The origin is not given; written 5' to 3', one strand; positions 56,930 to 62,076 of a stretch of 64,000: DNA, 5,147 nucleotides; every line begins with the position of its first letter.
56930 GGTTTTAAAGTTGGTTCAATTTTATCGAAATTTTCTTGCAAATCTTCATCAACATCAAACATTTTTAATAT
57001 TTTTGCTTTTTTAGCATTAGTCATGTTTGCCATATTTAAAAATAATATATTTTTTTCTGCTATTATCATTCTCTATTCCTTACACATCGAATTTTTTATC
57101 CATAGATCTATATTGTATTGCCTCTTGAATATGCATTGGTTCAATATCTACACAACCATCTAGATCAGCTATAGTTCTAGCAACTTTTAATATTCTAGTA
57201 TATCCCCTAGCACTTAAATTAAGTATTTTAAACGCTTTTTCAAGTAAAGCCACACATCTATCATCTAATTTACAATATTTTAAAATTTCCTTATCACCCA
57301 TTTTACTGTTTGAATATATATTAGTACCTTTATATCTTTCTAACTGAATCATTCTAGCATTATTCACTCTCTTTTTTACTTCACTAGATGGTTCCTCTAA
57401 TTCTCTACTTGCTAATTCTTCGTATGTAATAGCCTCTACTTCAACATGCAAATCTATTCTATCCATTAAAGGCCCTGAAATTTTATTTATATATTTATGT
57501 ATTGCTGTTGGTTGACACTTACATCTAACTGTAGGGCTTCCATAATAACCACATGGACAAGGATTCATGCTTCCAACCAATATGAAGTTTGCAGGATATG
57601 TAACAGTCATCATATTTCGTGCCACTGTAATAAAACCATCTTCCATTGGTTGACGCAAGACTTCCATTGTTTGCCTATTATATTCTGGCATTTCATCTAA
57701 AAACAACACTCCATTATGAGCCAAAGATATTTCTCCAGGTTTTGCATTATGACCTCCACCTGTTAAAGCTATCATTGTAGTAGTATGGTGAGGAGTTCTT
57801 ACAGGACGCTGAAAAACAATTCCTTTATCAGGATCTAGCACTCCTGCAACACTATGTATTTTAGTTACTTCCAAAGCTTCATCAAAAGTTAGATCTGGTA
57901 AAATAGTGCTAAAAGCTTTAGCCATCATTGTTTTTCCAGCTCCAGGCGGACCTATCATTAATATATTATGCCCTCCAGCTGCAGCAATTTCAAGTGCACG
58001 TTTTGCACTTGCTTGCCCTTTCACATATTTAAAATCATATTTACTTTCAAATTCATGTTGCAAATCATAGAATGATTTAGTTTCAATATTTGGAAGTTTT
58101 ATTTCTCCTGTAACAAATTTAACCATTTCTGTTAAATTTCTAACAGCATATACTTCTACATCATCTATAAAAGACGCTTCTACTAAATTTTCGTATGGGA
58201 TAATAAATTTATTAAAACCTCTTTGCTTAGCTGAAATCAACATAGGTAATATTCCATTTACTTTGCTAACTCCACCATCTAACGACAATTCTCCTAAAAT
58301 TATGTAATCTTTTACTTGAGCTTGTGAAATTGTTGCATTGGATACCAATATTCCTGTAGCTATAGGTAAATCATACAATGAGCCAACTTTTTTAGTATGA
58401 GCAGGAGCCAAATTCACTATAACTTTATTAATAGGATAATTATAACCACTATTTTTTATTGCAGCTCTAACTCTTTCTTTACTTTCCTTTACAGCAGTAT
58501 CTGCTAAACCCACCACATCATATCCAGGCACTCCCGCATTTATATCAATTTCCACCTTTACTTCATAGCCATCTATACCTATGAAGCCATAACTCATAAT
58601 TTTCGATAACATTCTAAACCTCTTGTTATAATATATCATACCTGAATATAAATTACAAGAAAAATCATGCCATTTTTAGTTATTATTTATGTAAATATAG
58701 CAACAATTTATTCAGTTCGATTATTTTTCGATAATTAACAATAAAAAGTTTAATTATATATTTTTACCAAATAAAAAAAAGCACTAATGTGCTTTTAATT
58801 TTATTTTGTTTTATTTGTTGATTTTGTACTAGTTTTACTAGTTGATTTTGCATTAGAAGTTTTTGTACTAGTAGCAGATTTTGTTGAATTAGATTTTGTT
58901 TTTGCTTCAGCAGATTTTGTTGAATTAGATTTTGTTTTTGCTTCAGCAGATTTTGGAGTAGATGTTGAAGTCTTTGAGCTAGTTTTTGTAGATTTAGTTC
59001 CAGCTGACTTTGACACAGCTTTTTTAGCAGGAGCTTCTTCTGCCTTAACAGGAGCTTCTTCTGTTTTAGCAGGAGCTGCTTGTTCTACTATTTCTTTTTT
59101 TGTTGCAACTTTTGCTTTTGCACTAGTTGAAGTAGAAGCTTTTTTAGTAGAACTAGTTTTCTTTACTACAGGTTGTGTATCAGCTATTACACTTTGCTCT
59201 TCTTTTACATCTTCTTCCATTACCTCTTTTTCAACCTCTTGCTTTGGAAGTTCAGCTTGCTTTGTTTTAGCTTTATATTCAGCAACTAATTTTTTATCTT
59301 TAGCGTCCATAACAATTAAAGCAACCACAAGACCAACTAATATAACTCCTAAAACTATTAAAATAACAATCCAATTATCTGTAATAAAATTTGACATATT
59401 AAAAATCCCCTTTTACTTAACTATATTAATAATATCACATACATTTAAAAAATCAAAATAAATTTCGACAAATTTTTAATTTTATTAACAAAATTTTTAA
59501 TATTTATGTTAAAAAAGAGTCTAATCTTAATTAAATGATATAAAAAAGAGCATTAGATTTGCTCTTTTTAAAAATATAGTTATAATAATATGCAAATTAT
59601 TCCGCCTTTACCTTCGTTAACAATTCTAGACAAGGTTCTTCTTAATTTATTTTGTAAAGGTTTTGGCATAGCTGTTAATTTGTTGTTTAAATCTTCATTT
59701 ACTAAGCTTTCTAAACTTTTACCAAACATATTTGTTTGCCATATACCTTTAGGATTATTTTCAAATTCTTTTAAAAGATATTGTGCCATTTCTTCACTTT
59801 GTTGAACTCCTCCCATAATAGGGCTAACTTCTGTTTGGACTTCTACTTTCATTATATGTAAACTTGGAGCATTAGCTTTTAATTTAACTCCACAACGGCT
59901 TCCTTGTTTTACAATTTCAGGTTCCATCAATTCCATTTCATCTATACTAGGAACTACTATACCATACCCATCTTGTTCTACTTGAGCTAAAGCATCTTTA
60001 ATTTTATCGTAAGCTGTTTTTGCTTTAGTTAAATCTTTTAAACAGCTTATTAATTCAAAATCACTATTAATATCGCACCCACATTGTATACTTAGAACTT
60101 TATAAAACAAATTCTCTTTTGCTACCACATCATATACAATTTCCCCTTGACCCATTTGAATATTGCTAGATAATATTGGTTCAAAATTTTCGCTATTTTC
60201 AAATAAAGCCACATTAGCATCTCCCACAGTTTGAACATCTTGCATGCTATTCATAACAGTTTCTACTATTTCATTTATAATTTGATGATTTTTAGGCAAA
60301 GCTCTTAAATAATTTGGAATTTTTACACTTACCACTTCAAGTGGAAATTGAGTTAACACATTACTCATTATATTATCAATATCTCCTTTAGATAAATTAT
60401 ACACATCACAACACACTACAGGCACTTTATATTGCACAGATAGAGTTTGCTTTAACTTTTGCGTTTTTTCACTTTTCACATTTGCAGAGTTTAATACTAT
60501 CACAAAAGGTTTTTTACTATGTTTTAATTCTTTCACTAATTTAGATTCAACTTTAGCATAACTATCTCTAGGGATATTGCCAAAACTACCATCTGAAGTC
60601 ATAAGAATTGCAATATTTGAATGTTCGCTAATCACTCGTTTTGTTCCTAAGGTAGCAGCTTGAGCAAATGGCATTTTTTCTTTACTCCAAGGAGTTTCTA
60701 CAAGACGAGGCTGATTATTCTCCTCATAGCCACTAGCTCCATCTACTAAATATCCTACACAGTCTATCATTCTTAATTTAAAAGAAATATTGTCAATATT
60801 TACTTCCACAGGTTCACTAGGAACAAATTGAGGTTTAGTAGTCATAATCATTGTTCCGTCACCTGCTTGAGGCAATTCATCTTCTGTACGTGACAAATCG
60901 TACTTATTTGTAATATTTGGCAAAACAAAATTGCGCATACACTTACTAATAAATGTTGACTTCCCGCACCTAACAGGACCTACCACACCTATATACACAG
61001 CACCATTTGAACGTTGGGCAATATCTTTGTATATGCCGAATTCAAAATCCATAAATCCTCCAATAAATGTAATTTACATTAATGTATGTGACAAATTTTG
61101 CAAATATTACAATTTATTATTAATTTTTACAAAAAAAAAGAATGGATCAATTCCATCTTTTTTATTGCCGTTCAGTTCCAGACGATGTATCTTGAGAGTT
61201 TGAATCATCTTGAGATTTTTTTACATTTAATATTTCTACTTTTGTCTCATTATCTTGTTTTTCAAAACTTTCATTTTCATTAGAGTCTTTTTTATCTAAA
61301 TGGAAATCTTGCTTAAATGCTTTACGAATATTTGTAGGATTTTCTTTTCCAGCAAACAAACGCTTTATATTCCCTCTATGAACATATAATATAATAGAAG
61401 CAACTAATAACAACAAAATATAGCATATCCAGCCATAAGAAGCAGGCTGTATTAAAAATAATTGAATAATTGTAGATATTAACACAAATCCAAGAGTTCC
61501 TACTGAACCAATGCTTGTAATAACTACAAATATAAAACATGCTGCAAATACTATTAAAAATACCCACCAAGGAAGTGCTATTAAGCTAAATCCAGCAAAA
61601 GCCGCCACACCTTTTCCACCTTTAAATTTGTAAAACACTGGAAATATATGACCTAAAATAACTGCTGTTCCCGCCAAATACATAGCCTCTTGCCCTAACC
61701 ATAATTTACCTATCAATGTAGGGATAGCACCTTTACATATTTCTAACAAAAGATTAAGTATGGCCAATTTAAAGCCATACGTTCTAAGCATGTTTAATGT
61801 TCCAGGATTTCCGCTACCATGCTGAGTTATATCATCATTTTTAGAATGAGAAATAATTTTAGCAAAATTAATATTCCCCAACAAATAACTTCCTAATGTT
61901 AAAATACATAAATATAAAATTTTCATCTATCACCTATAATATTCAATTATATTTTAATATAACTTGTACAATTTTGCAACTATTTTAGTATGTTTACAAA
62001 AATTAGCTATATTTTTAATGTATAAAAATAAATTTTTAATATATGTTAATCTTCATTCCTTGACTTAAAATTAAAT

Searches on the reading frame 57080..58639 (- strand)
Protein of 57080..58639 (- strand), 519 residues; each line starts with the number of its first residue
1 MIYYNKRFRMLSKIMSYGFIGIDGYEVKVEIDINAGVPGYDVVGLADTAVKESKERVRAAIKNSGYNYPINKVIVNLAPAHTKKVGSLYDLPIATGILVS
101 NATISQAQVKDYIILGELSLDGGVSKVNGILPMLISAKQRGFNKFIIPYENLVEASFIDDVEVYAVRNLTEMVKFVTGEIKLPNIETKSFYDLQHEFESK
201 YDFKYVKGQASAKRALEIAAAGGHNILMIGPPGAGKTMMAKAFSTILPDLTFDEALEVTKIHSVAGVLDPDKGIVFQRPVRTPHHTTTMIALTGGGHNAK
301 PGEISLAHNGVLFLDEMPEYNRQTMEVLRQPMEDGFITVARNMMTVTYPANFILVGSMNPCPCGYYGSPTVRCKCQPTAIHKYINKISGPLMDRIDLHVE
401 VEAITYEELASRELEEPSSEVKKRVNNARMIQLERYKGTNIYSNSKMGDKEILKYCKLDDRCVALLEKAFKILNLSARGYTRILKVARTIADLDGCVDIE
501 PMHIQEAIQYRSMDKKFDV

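Call 82: search_protein_families(library=pfam, proteins=[window:57080-58639:-], max_evalue=0.00001)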
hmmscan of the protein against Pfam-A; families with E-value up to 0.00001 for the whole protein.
window:57080-58639:- (519 aa): 5 families
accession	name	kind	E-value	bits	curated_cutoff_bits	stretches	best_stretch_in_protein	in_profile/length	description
PF01078.27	Mg_chelatase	-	1.1e-92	309.5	20.3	1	202-408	1-206/207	Magnesium chelatase, subunit ChlI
PF13541.12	ChlI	-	1e-44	151.8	27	1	29-151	1-121/121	Subunit ChlI of Mg-chelatase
PF13335.12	Mg_chelatase_C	-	1e-31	109.8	26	1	416-511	2-94/94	Magnesium chelatase, subunit ChlI C-terminal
PF00493.29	MCM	-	2.4e-08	33.8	23.3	0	299-368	112-181/224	MCM P-loop domain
PF07728.20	AAA_5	-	7.4e-07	29.7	22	1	225-362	1-125/139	AAA domain (dynein-related subfamily)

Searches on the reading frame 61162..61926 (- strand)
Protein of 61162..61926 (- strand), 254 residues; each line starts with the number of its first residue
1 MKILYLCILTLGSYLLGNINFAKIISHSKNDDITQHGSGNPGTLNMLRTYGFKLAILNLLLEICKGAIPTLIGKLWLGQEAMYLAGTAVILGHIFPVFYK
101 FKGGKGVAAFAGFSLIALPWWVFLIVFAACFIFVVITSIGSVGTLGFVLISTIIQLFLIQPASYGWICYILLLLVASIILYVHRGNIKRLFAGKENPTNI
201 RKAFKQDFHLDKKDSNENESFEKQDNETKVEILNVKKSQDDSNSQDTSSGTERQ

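Call 68: find_encoding_contigs(protein=window:61162-61926:-, flank=10000, max_places=2)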
Protein window:61162-61926:- (254 aa): 9 contigs read that carry it; 2 places shown.
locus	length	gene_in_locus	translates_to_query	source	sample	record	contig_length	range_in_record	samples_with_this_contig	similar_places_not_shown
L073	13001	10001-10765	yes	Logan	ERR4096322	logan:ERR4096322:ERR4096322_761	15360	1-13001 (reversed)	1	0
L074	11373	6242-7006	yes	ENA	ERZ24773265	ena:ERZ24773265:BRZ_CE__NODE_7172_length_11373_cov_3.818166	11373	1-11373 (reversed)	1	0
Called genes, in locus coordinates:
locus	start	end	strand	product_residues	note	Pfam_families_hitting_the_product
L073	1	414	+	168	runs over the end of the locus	-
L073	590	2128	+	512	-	PF13365:Trypsin_2, PF00089:Trypsin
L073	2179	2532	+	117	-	PF05239:PRC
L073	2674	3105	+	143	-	PF22811:Zn_ribbon_NrdR, PF03477:ATP-cone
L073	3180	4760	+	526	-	PF00005:ABC_tran, PF02463:SMC_N (faint), PF13304:AAA_21 (faint), PF12848:ABC_tran_Xtn, PF00005:ABC_tran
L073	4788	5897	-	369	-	-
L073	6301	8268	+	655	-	PF01926:MMR_HSR1, PF02421:FeoB_N, PF09439:SRPRB (weak), PF07670:Gate, PF07664:FeoB_C, PF07670:Gate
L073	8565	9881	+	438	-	PF00005:ABC_tran (faint), PF00009:GTP_EFTU (weak), PF01926:MMR_HSR1, PF02421:FeoB_N, PF00009:GTP_EFTU, PF01926:MMR_HSR1, PF02421:FeoB_N, PF14714:KH_dom-like, +4 more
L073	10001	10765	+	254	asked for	PF02660:G3P_acyltransf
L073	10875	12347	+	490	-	PF09547:SpoIVA_ATPase, PF20438:SpoIVA_middle, PF20439:SpoIVA_C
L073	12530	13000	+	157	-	?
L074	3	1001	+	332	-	?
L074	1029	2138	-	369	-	-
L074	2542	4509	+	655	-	PF01926:MMR_HSR1, PF02421:FeoB_N, PF09439:SRPRB (weak), PF07670:Gate, PF07664:FeoB_C, PF07670:Gate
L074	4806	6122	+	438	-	PF00005:ABC_tran (faint), PF00009:GTP_EFTU (weak), PF01926:MMR_HSR1, PF02421:FeoB_N, PF00009:GTP_EFTU, PF01926:MMR_HSR1, PF02421:FeoB_N, PF14714:KH_dom-like, +4 more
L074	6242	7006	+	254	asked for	PF02660:G3P_acyltransf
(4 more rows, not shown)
